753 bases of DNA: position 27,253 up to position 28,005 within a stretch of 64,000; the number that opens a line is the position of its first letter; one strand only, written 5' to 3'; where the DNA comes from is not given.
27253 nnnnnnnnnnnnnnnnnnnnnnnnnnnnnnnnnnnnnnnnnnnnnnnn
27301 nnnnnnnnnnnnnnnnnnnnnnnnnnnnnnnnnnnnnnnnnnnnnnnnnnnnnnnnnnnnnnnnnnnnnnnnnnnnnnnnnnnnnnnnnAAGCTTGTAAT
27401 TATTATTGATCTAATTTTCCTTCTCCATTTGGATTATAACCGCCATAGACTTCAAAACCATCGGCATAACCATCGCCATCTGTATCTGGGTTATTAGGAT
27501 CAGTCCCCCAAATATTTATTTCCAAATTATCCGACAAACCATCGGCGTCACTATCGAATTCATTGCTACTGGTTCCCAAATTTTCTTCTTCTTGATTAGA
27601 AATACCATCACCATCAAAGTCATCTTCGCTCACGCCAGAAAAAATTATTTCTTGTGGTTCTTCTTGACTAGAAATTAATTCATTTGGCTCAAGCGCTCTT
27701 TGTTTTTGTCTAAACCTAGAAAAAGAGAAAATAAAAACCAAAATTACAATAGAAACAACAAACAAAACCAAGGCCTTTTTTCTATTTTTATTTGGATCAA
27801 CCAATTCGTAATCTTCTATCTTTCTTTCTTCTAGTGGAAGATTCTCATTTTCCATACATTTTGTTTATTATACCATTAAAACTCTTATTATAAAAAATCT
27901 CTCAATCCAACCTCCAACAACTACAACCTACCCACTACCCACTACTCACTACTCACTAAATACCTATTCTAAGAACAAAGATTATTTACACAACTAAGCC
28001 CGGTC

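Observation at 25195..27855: Three tandem paralogous membrane proteins with a thrombospondin-type-3-like Ca-binding motif directly downstream of the giant genes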

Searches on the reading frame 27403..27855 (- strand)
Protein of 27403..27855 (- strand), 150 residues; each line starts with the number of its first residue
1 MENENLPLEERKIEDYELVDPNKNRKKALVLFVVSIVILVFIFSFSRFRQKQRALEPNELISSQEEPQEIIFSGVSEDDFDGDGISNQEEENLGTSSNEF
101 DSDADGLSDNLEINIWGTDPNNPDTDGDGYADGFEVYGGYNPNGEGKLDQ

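Call 3: search_protein_families(library=pfam, proteins=[window:27403-27855:-], max_evalue=0.1)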
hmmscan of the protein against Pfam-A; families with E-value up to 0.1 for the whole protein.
window:27403-27855:- (150 aa): 1 family
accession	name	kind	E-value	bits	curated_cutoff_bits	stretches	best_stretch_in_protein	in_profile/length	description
PF18884.5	TSP3_bac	-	3.9e-14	52.6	25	3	101-123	1-22/22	Bacterial TSP3 repeat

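Call 9: search_protein_families(library=ncbifam, proteins=[window:27403-27855:-], max_evalue=0.1)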
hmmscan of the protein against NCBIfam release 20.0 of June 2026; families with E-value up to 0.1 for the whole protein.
window:27403-27855:- (150 aa): 2 families
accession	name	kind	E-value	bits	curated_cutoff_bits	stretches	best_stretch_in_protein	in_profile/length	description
NF047639.1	throspo3_MtsD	equivalog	2.2e-09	36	800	1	45-143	426-528/651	cell-cell cohesion protein MtsD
NF033765.2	gliding_CglD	equivalog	2.1e-06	25.8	400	1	78-135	265-329/1124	adventurous gliding motility lipoprotein CglD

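Call 16: find_homologous_proteins(query=window:27403-27855:-, max_evalue=0.001)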
Query window:27403-27855:- (150 aa): 86 proteins with E <= 0.001 among 162 candidates.
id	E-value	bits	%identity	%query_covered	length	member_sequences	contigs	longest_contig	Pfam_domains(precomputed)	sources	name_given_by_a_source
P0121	1.8e-25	108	57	47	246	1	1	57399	PF18884.6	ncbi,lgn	-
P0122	5.5e-25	106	47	82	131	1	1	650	PF18884.6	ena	-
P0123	4.7e-24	103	66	47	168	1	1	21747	PF18884.6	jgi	jgi:hypothetical protein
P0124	5.6e-24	103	65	47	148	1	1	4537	PF18884.6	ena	-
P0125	3.7e-23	100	42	97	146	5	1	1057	PF18884.6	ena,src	-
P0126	9.7e-23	99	41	97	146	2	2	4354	PF18884.6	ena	-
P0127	1.2e-22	99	47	74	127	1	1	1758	PF18884.6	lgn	-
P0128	3.1e-22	97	45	47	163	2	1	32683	PF18884.6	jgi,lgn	-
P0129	8.4e-22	96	63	47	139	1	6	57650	PF18884.6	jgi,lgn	jgi:hypothetical protein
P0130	4.3e-20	90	37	95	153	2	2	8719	PF18884.6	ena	-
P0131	5.3e-19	87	35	85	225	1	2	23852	PF18884.6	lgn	-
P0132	5.9e-19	87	49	49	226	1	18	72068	PF18884.6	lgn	-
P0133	2.4e-18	85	63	47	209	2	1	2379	PF13405.13,PF00036.39,PF18884.6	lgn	-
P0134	2.7e-18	84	55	43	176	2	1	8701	PF18884.6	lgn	-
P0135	3.5e-18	84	41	83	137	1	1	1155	PF18884.6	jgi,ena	-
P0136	4.6e-18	84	64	49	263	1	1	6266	PF18884.6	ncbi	-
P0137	5.4e-18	83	64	47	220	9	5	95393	PF18884.6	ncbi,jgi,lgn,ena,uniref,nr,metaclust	ncbi:hypothetical protein COV05_02990 [Candidatus Uhrbacteria bacterium CG10_big_fil_rev_8_21_14_0_1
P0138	5.4e-18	83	63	48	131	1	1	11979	PF18884.6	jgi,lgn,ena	-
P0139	1.1e-17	82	63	43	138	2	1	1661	PF18884.6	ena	-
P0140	1.1e-17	82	52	45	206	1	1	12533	PF18884.6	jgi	jgi:hypothetical protein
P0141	2.6e-17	81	60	47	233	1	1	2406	PF18884.6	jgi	jgi:hypothetical protein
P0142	6.2e-17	80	61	47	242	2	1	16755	PF18884.6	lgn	-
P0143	9.6e-17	79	47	43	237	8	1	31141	PF03734.20,PF18884.6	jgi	-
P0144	1.9e-16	78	56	56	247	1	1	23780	PF18884.6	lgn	-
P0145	1.9e-16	78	52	45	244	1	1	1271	PF03734.20,PF18884.6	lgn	-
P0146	3.0e-16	78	39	81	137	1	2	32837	PF18884.6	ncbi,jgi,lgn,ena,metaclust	metaclust:\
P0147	4.4e-16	77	57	46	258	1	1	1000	PF18884.6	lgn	-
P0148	1.3e-15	76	54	56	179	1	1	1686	PF18884.6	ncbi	-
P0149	1.4e-15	76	59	47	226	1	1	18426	PF18884.6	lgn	-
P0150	2.2e-15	75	78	33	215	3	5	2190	PF18884.6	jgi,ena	-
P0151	3.9e-15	74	51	47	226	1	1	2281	PF18884.6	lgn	-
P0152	4.6e-15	74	43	56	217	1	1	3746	PF18884.6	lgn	-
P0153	1.5e-14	72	57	34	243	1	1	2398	PF03734.20,PF18884.6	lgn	-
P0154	1.6e-14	72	44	74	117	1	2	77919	PF18884.6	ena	-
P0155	2.6e-14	71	56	47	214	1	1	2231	PF18884.6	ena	-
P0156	3.4e-14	71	58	32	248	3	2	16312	PF03734.20,PF18884.6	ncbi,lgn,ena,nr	ncbi:L,D-transpeptidase [Candidatus Parcubacteria bacterium]|nr:L,D-transpeptidase [Candidatus Parcu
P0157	4.2e-14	71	82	22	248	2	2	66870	PF18884.6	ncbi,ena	-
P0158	5.1e-14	70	57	47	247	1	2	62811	PF18884.6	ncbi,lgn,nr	ncbi:hypothetical protein JXE04_01470 [Patescibacteria group bacterium]|nr:hypothetical protein [Pat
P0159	5.4e-14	70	43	60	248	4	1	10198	PF03734.20,PF18884.6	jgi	-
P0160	5.7e-14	70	53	41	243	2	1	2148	PF18884.6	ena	-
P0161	6.9e-14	70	35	83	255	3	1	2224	PF18884.6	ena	-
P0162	8.7e-14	70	65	29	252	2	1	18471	PF03734.20,PF18884.6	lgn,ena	-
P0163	1.0e-13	70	40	47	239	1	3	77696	PF18884.6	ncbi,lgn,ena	-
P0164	1.2e-13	69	59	47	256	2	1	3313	PF18884.6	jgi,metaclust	metaclust:\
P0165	1.2e-13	69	56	47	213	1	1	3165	PF18884.6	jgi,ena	-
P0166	1.5e-13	69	60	47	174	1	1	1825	PF18884.6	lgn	-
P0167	3.2e-13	68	60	31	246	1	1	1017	PF03734.20,PF18884.6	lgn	-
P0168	4.0e-13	68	43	75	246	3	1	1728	PF03734.20,PF18884.6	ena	-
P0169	4.9e-13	67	47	65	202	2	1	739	PF18884.6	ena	-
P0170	5.5e-13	67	40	63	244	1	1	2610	PF18884.6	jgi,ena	-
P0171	1.8e-12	65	64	39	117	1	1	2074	PF18884.6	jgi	jgi:hypothetical protein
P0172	8.2e-12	63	59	31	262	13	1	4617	PF03734.20,PF18884.6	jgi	-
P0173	8.6e-12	63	39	72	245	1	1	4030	PF03734.20,PF18884.6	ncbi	-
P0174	1.7e-11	62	56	43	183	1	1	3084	PF18884.6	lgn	-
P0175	5.3e-11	61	42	79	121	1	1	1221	PF18884.6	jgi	jgi:hypothetical protein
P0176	5.4e-11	61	56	39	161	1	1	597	PF18884.6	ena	-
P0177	1.1e-10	60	59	36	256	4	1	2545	PF18884.6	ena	-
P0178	2.0e-10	59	35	45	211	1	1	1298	PF18884.6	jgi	jgi:hypothetical protein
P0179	4.0e-10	58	69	33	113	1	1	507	PF18884.6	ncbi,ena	-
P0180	5.9e-10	57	51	40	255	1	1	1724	PF18884.6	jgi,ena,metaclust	metaclust:\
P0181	2.5e-9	55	43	43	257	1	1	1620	PF18884.6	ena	-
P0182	2.8e-9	55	39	43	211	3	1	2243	PF05593.20,PF18884.6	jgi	jgi:YD repeat-containing protein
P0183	3.1e-9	55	48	43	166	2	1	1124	PF18884.6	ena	-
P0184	4.8e-9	54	38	43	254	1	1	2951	PF18884.6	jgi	jgi:hypothetical protein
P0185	6.1e-9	54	34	99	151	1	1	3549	PF18884.6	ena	-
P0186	9.2e-9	53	36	57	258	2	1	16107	PF18884.6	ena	-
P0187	1.0e-8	53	52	37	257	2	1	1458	PF18884.6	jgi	jgi:hypothetical protein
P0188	1.1e-8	53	70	29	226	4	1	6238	PF03734.20,PF18884.6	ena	-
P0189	1.2e-8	53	67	33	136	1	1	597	PF18884.6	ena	-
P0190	7.7e-8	50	43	68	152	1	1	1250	PF18884.6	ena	-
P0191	8.3e-8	50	69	34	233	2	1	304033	PF18884.6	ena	-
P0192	1.0e-7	50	50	30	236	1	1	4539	PF18884.6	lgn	-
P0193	2.8e-7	49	42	43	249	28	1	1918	PF13585.13,PF18884.6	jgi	jgi:gliding motility-associated-like protein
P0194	3.6e-7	48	74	21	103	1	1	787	PF18884.6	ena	-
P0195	5.0e-7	48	59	32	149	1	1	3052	PF18884.6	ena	-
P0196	8.9e-7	47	51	43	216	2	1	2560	PF18884.6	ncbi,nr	ncbi:MAG: thrombospondin type 3 repeat-containing protein, partial [Chloroflexota bacterium]|nr:thro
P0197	1.5e-6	46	42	43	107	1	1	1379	PF18884.6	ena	-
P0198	2.4e-6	46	56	32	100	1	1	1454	PF18884.6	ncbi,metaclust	ncbi:hypothetical protein LCGC14_2541090, partial [marine sediment metagenome]|metaclust:status=acti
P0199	2.6e-6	45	60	33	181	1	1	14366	PF18884.6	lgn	-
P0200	8.6e-6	44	76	25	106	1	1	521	PF18884.6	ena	-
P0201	1.0e-5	44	63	29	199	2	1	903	PF03734.20,PF18884.6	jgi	jgi:hypothetical protein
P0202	1.8e-5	43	64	32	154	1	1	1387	PF18884.6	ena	-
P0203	1.4e-4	40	30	72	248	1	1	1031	PF00041.28,PF18884.6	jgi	jgi:hypothetical protein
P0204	3.3e-4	39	52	43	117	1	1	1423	PF18884.6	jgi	jgi:MYXO-CTERM domain-containing protein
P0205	6.3e-4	38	69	24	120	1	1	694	PF18884.6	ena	-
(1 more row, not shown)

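Call 19: find_encoding_contigs(protein=P0137, flank=10000, max_places=1)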
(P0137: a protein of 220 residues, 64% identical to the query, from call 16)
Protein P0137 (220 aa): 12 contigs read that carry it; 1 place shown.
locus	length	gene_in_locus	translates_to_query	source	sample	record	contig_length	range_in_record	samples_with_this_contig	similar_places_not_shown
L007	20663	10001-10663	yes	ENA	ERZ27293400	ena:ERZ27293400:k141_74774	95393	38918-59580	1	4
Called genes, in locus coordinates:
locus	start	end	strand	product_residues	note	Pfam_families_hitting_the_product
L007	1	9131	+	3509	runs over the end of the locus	PF18895:T4SS_pilin, PF01833:TIG (faint), PF13205:Big_5 (weak)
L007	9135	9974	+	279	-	PF18884:TSP3_bac (weak)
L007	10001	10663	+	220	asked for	PF18884:TSP3_bac (faint)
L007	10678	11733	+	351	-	-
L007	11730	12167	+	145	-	PF02130:YbeY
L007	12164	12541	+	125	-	PF01219:DAGK_prokar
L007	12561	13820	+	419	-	PF11104:PilM_2 (faint), PF02491:SHS2_FTSA, PF06723:MreB_Mbl, PF14450:FtsA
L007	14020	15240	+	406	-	PF00091:Tubulin, PF12327:FtsZ_C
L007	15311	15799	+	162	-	PF22811:Zn_ribbon_NrdR, PF03477:ATP-cone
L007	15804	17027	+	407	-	PF00089:Trypsin, PF13365:Trypsin_2, PF13180:PDZ_2, PF17820:PDZ_6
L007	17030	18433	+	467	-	PF00224:PK, PF02887:PK_C (weak)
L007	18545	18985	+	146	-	-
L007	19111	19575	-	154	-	PF00041:fn3 (weak)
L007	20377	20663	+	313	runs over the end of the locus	PF01636:APH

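Call 20: find_encoding_contigs(protein=P0129, flank=10000, max_places=1)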
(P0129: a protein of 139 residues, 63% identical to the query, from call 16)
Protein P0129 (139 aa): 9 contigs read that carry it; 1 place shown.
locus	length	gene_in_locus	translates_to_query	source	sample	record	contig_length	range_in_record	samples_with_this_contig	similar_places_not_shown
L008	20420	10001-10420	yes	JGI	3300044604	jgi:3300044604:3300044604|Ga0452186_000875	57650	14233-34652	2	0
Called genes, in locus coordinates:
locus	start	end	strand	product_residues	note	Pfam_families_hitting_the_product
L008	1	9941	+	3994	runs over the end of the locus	PF18895:T4SS_pilin, PF01833:TIG (faint), PF13385:Laminin_G_3, PF13205:Big_5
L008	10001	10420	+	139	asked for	PF18884:TSP3_bac (faint)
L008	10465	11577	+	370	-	PF18884:TSP3_bac (faint)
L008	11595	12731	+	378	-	-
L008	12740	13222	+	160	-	PF02130:YbeY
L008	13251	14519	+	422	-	PF11104:PilM_2 (faint), PF02491:SHS2_FTSA, PF06723:MreB_Mbl, PF14450:FtsA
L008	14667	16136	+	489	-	PF00091:Tubulin, PF12327:FtsZ_C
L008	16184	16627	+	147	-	PF22811:Zn_ribbon_NrdR, PF03477:ATP-cone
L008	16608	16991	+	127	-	-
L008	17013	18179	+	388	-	PF00089:Trypsin, PF10459:Peptidase_S46 (faint), PF13365:Trypsin_2, PF13180:PDZ_2, PF17820:PDZ_6 (weak)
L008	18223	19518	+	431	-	PF00224:PK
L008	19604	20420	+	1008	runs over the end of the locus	-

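Call 21: find_encoding_contigs(protein=P0191, flank=10000, max_places=1)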
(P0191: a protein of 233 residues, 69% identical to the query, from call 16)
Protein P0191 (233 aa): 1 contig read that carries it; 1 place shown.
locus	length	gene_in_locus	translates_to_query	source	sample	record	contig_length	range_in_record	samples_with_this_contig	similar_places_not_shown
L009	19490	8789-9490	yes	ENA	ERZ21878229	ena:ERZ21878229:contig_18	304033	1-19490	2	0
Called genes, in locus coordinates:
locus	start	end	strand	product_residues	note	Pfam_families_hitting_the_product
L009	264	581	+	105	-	-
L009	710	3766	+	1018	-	PF02384:N6_Mtase, PF20473:MmeI_Mtase, PF07669:Eco57I, PF12950:TaqI_C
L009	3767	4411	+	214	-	-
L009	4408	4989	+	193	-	PF01844:HNH, PF14279:HNH_5 (weak)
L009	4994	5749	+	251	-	PF12705:PDDEXK_1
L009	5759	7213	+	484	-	PF02463:SMC_N (faint), PF20720:nSTAND3 (faint), PF00005:ABC_tran, PF13304:AAA_21 (faint), PF13401:AAA_22 (faint), PF12848:ABC_tran_Xtn (weak), PF00005:ABC_tran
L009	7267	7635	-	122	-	-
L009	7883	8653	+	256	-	PF07690:MFS_1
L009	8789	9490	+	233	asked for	PF18884:TSP3_bac (weak)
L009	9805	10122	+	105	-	-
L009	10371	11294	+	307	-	PF01565:FAD_binding_4, PF02873:MurB_C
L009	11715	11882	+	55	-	-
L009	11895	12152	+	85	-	-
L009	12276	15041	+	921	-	PF07517:SecA_DEAD, PF01043:SecA_PP_bind, PF21090:P-loop_SecA, PF07516:SecA_SW, PF02810:SEC-C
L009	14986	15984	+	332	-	PF04321:RmlD_sub_bind, PF05368:NmrA (weak), PF01073:3Beta_HSD, PF01370:Epimerase, PF02719:Polysacc_synt_2, PF13460:NAD_binding_10 (weak), PF16363:GDP_Man_Dehyd, PF02810:SEC-C, +1 more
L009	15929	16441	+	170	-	-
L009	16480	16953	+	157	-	PF27709:UCP014422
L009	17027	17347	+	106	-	PF04266:ASCH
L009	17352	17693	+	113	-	PF05899:Cupin_3 (weak), PF07883:Cupin_2 (weak)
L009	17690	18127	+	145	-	-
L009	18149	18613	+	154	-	PF00293:NUDIX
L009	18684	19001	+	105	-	PF00829:Ribosomal_L21p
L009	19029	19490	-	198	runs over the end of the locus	PF21176:RecR_HhH, PF13662:Toprim_4, PF21175:RecR_C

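Call 29: find_encoding_contigs(protein=P0163, flank=10000, max_places=1)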
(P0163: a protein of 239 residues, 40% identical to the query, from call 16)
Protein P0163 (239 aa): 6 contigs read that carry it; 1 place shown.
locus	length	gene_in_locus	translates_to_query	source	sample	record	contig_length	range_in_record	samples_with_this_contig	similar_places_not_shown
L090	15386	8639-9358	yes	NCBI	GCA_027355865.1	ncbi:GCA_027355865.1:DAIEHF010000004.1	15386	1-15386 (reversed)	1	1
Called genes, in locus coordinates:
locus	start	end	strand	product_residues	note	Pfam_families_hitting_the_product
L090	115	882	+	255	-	PF13462:Thioredoxin_4, PF01323:DSBA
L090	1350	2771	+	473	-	PF13727:CoA_binding_3 (weak), PF02397:Bac_transf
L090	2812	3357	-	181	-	PF01195:Pept_tRNA_hydro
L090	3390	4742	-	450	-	PF01926:MMR_HSR1, PF02421:FeoB_N, PF00009:GTP_EFTU, PF00071:Ras (weak), PF01926:MMR_HSR1, PF02421:FeoB_N, PF04548:AIG1, PF14714:KH_dom-like, +6 more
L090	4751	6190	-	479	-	PF03816:LytR_cpsA_psr, PF13399:LytR_C (weak)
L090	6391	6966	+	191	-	PF10502:Peptidase_S26, PF00717:Peptidase_S24 (weak)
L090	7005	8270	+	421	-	PF03129:HGTP_anticodon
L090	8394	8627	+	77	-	PF01165:Ribosomal_S21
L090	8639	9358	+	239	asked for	PF18884:TSP3_bac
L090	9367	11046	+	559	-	-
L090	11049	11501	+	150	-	PF02130:YbeY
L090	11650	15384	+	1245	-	?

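Call 30: find_encoding_contigs(protein=P0158, flank=10000, max_places=1)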
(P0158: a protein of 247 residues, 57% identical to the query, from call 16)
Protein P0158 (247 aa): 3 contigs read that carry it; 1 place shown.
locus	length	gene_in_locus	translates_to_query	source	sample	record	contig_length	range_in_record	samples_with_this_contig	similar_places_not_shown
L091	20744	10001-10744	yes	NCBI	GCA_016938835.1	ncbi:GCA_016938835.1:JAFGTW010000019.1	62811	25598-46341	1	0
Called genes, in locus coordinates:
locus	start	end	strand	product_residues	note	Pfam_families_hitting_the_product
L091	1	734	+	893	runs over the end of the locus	PF18895:T4SS_pilin, PF13205:Big_5 (weak)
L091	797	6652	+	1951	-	PF18895:T4SS_pilin, PF01833:TIG (weak), PF13205:Big_5 (faint)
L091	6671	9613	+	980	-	-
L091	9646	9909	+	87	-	-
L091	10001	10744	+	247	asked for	PF18884:TSP3_bac (faint)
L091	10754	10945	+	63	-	-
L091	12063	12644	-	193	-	PF00574:CLP_protease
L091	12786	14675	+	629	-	PF21760:SecD_1st, PF22599:SecDF_P1_head, PF02355:SecD_SecF_C, PF03176:MMPL (weak)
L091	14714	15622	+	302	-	PF07549:Sec_GG, PF02355:SecD_SecF_C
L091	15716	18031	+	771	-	PF04932:Wzy_C, PF07719:TPR_2 (faint), PF13424:TPR_12 (faint), PF14559:TPR_19 (faint), PF00515:TPR_1 (faint), PF13181:TPR_8 (faint), PF13431:TPR_17 (faint), PF23914:TPR_CcmH_CycH (weak)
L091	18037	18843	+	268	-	PF06750:A24_N_bact, PF01478:Peptidase_A24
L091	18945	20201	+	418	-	PF11104:PilM_2 (faint), PF02491:SHS2_FTSA, PF06723:MreB_Mbl, PF14450:FtsA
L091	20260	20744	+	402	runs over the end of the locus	PF00091:Tubulin, PF12327:FtsZ_C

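Call 31: find_encoding_contigs(protein=P0132, flank=10000, max_places=1)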
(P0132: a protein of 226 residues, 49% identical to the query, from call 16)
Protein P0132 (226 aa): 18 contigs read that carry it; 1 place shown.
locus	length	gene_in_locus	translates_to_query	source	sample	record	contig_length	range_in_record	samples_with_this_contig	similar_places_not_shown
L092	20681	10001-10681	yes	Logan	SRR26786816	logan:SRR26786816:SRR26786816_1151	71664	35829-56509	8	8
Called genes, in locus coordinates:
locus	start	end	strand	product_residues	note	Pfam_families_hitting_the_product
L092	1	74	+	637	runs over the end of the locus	PF18895:T4SS_pilin, PF13205:Big_5 (weak)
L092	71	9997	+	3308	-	PF18895:T4SS_pilin, PF13205:Big_5 (faint), PF17957:Big_7, PF01833:TIG (weak), PF13620:CarboxypepD_reg (weak)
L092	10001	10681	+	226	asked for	PF18884:TSP3_bac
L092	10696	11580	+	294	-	-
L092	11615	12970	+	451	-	PF00041:fn3 (weak), PF18884:TSP3_bac (faint)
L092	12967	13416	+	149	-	PF02130:YbeY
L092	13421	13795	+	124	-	PF01219:DAGK_prokar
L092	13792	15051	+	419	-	PF11104:PilM_2 (faint), PF02491:SHS2_FTSA, PF06723:MreB_Mbl, PF14450:FtsA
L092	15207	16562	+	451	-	PF00091:Tubulin, PF12327:FtsZ_C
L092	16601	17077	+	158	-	PF22811:Zn_ribbon_NrdR, PF03477:ATP-cone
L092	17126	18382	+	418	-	PF10459:Peptidase_S46 (faint), PF00089:Trypsin, PF13365:Trypsin_2, PF13180:PDZ_2, PF00595:PDZ (weak), PF17820:PDZ_6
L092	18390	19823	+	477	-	PF00224:PK, PF02887:PK_C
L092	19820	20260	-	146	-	PF00300:His_Phos_1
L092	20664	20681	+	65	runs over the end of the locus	-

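Call 35: search_protein_families(library=pfam, proteins=[L090:11650-15384:+, L090:9367-11043:+, L091:6671-9610:+, L091:10001-10741:+, L092:10696-11577:+, L092:11615-12967:+], max_evalue=0.01)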
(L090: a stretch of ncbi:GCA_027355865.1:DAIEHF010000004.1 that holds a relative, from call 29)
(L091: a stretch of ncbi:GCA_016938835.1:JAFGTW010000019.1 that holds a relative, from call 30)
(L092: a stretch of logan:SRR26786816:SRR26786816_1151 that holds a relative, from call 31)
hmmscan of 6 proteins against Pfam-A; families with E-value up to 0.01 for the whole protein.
L090:11650-15384:+ (1245 aa): 2 families
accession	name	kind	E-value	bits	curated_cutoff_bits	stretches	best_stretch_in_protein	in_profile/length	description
PF13205.12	Big_5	-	2.3e-21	77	23.6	3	734-834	11-105/105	Bacterial Ig-like domain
PF18895.5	T4SS_pilin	-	0.0049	17.4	26.6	0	54-119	7-71/71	Type IV secretion system pilin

L090:9367-11043:+ (559 aa): 0 families

L091:6671-9610:+ (980 aa): 0 families

L091:10001-10741:+ (247 aa): 2 families
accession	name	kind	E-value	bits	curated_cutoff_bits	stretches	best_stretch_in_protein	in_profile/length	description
PF18884.5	TSP3_bac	-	2.7e-10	40.3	25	2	222-241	1-20/22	Bacterial TSP3 repeat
PF10140.15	YukC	-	0.0013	18.1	27.4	1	53-130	178-253/357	WXG100 protein secretion system (Wss), protein YukC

L092:10696-11577:+ (294 aa): 2 families
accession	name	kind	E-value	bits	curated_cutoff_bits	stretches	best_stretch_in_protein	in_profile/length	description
PF18884.5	TSP3_bac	-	4.5e-16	58.8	25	3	240-262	1-22/22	Bacterial TSP3 repeat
PF03495.19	Binary_toxB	-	0.00085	19.9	25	1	218-280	2-65/78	Clostridial binary toxin B/anthrax toxin PA Ca-binding domain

L092:11615-12967:+ (451 aa): 2 families
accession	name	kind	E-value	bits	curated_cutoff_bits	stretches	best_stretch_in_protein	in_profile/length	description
PF18884.5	TSP3_bac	-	2e-06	28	25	1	233-251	1-19/22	Bacterial TSP3 repeat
PF00041.27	fn3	-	2.7e-06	28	25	1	127-214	1-83/84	Fibronectin type III domain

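Call 40: search_solved_structures(query=window:27403-27855:-, max_evalue=1, show_alignments=3)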
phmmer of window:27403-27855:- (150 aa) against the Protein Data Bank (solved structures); distinct sequences matched with E-value up to 1: 2.
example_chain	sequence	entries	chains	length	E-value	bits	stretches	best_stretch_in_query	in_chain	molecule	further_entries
7c7r_B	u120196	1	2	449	0.00069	22.9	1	63-137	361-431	Biofilm-associated surface protein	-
7c7u_A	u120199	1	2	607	0.0011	22.2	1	63-137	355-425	Biofilm-associated surface protein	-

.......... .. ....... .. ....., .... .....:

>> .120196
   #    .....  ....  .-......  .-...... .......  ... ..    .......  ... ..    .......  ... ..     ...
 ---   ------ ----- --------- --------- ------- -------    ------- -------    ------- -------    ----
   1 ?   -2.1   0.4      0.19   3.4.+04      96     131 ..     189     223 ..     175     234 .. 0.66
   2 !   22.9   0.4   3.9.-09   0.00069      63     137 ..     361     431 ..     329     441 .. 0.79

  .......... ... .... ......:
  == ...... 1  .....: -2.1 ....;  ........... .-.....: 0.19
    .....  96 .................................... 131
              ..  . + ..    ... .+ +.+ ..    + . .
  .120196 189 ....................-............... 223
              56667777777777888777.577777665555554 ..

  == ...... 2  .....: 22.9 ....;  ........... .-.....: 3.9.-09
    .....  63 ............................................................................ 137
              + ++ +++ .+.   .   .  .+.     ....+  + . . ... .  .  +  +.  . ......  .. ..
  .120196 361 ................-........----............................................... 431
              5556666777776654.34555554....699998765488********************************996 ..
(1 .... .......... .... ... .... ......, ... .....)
